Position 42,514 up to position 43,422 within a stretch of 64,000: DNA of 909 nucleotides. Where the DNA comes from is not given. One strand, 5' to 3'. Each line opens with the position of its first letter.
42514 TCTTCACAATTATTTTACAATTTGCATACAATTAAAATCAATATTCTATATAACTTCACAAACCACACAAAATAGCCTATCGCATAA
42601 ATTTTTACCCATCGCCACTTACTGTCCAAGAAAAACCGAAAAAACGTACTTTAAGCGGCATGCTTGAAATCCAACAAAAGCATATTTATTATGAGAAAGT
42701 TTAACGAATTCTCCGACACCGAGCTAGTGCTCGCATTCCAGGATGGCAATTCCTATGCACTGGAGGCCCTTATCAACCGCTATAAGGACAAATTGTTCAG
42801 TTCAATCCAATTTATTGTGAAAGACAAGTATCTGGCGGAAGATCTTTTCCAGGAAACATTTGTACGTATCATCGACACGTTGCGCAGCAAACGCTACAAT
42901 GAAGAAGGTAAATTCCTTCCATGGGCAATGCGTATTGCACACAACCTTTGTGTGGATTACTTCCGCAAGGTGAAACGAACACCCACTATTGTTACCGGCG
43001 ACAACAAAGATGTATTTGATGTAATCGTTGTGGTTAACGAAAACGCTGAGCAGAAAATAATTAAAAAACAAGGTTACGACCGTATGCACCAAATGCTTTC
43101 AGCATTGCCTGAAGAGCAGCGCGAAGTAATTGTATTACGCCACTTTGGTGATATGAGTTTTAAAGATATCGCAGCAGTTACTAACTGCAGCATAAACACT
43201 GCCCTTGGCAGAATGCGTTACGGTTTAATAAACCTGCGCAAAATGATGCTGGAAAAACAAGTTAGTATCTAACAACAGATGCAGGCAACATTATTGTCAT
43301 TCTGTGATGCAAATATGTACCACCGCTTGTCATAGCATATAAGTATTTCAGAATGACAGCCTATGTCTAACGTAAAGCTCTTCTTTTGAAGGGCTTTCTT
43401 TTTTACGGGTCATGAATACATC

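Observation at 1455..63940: Very dense family of 60-100 bp interspersed intergenic repeats with an asymmetric 19-nt core (at least 27 copies in 64 kb)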

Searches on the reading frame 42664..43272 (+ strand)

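Call 77: search_protein_families(library=pfam, proteins=[window:42664-43272:+], max_evalue=0.00001)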
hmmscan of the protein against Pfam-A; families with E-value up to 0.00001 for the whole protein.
window:42664-43272:+ (202 aa): 4 families
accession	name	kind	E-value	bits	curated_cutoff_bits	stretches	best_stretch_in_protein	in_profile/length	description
PF04542.20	Sigma70_r2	-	1.2e-14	54.2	24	1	36-106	1-71/71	Sigma-70 region 2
PF08281.18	Sigma70_r4_2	-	4.5e-13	49.1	25.7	1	139-179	2-42/54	Sigma-70, region 4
PF04545.22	Sigma70_r4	-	7.1e-08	32.3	24.1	1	145-193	2-50/50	Sigma-70, region 4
PF07638.17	Sigma70_ECF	-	2e-06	28.3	21.1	1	19-182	5-170/185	ECF sigma factor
